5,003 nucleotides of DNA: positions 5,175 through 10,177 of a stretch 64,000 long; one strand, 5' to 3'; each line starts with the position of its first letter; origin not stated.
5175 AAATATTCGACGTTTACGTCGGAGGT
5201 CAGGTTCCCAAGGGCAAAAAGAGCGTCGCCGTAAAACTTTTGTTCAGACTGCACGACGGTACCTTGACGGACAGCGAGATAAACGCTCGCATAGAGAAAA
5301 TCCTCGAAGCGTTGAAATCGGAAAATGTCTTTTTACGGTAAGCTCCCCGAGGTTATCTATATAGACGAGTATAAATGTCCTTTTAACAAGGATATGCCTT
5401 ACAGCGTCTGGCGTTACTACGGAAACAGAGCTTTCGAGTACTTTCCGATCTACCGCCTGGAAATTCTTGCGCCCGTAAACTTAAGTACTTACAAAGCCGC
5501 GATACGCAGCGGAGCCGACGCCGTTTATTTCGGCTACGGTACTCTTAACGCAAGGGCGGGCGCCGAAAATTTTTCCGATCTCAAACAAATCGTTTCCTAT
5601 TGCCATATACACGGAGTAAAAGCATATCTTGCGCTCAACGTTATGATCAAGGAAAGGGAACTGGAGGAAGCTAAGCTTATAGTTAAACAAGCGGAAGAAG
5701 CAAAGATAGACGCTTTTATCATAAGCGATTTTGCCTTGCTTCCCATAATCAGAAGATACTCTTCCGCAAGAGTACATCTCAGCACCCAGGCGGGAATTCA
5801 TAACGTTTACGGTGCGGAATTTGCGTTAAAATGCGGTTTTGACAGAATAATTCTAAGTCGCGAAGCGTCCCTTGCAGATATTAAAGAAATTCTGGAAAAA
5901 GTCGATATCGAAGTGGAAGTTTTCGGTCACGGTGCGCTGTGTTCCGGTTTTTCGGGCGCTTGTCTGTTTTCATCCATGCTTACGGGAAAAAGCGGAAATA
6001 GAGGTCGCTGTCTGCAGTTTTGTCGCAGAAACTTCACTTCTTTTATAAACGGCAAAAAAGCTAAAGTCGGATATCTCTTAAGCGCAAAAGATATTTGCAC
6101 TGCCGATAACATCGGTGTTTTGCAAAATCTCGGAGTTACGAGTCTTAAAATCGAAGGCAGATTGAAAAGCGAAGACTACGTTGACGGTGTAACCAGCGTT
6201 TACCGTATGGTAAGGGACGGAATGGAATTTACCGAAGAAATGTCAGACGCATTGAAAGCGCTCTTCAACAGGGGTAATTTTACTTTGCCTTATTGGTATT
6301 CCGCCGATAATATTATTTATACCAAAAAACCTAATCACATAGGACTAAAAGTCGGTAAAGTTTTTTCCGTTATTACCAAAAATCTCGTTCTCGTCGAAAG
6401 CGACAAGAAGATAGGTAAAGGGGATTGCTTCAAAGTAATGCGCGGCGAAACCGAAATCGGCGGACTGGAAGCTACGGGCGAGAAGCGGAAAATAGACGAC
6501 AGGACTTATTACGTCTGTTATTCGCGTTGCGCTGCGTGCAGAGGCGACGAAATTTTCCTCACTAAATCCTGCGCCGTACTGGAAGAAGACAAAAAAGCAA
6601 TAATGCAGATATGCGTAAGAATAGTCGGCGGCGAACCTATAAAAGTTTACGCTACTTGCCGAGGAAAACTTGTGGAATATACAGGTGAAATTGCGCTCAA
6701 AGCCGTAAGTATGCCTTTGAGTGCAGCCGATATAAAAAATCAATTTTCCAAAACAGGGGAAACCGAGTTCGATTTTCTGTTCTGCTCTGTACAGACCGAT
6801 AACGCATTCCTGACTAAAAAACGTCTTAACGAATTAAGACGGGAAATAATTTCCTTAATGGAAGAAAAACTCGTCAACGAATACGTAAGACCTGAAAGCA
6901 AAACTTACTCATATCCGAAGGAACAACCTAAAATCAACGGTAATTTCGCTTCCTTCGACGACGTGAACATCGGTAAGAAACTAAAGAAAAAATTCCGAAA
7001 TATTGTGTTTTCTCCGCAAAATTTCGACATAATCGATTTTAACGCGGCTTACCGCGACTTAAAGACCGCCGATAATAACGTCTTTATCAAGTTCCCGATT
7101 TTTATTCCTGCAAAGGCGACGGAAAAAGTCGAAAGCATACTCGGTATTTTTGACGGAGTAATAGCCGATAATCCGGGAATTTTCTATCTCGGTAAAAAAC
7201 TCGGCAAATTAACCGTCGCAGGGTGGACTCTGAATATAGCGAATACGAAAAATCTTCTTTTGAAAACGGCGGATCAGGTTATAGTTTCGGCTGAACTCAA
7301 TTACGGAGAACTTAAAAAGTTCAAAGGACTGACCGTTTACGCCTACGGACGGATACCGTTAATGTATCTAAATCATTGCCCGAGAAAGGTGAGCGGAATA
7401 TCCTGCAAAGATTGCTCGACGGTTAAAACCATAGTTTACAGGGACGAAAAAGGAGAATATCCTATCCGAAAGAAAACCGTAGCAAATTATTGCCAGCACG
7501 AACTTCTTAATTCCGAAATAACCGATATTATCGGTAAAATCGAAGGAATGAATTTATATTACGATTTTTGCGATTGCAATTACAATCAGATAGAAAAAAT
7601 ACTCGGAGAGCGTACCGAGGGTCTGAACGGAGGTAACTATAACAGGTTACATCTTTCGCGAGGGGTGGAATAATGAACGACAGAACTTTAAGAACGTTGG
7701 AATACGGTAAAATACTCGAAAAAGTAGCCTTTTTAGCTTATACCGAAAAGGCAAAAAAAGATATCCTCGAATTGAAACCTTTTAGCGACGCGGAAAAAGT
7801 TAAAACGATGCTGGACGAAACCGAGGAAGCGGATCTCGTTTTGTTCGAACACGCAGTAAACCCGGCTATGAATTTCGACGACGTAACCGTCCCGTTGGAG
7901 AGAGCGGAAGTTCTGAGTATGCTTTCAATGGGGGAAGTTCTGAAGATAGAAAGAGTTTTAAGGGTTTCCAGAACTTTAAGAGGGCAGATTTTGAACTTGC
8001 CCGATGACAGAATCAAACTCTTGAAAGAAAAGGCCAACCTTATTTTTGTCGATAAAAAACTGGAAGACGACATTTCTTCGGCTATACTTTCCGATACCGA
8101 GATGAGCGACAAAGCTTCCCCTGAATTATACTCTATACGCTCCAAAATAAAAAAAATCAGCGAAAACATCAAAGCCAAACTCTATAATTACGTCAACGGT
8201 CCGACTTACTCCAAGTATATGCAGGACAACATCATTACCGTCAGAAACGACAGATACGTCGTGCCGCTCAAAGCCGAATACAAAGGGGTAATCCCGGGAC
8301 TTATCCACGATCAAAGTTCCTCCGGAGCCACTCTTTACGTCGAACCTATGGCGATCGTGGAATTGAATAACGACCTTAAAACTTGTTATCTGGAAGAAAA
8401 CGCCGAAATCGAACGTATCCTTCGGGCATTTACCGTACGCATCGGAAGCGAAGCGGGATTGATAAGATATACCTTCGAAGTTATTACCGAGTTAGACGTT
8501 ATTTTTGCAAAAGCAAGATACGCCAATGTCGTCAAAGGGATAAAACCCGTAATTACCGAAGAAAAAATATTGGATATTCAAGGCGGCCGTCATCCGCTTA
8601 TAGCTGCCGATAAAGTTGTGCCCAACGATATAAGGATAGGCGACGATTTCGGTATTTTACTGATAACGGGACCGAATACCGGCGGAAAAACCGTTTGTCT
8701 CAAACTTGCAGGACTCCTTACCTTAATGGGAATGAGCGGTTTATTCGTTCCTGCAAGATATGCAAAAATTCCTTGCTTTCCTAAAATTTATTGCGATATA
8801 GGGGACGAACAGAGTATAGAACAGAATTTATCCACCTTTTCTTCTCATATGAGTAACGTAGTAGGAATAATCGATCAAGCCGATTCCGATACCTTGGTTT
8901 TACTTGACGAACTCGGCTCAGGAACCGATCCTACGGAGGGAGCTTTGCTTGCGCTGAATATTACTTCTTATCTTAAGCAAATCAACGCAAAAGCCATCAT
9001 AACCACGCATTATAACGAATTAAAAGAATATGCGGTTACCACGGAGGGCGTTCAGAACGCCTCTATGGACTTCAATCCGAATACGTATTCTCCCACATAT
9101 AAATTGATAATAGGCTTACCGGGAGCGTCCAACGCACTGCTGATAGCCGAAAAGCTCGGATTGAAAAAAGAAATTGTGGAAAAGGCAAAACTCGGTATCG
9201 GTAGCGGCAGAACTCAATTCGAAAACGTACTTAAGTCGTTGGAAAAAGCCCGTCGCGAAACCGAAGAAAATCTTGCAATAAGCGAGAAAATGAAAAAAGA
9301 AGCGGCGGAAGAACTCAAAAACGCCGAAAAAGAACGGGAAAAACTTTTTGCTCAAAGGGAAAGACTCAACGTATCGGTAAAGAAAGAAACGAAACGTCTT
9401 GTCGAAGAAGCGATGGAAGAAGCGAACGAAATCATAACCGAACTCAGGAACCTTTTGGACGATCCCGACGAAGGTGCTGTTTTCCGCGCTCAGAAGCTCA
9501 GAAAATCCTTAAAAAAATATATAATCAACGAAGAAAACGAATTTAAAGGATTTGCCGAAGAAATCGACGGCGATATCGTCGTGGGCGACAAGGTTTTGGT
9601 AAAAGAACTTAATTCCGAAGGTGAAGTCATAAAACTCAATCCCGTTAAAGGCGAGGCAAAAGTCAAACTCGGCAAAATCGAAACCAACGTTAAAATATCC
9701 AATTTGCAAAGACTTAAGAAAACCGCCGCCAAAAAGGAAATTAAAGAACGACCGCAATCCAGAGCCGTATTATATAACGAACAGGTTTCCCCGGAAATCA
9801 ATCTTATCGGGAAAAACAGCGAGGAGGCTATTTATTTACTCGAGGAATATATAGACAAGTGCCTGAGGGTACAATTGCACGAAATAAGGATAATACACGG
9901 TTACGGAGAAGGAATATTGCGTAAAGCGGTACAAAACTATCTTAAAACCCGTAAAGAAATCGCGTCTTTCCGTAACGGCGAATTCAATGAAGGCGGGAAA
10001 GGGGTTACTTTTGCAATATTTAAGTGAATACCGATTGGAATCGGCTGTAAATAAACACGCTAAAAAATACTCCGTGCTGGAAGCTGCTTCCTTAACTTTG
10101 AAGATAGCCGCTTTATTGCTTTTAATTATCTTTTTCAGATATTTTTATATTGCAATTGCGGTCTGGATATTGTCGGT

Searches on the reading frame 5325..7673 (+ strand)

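Call 50: search_protein_families(library=pfam, proteins=[window:5325-7673:+])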
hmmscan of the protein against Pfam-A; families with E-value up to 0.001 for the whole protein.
window:5325-7673:+ (782 aa): 2 families
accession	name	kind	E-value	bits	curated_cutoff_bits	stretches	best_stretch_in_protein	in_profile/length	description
PF01136.24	Peptidase_U32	-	2.3e-62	210.7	22.4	1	114-318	2-222/233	Peptidase family U32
PF12392.13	DUF3656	-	9.4e-14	52.5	22.1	1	420-516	20-108/109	Collagenase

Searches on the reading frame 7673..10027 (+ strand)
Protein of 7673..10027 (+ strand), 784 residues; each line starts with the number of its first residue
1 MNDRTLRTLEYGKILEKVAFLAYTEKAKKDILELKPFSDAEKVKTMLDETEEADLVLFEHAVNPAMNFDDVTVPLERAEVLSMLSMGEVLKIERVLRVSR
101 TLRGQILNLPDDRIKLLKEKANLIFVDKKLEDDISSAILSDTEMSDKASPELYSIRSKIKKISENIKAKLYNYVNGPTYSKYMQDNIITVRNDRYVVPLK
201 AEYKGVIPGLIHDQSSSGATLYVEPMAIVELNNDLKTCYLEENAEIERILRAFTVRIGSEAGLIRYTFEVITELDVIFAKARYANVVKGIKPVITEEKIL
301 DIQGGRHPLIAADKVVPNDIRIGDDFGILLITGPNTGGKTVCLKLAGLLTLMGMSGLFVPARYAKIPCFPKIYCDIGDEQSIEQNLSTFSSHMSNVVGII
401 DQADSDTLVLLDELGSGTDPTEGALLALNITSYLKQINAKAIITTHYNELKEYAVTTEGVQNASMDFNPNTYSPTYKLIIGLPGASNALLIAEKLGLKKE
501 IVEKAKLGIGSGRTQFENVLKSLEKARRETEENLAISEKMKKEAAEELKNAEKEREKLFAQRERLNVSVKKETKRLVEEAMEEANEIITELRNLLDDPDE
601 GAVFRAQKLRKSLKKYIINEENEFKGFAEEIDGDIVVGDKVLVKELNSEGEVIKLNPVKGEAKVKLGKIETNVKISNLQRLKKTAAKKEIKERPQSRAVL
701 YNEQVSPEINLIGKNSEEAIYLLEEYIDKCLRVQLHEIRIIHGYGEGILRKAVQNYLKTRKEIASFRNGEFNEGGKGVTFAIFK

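Call 50: search_protein_families(library=pfam, proteins=[window:7673-10027:+])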
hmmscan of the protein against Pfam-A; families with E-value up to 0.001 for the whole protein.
window:7673-10027:+ (784 aa): 3 families
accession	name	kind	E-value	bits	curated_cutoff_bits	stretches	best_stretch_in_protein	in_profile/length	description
PF00488.27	MutS_V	-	6.1e-37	127.9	30.2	1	330-506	2-181/188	MutS domain V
PF01713.27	Smr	-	1.8e-21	76.5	25.7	1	709-784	1-77/77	Smr domain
PF20297.4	MSSS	-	3e-09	36.8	26.8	1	637-678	1-42/42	MutS2 and Smr-associated SH3 domain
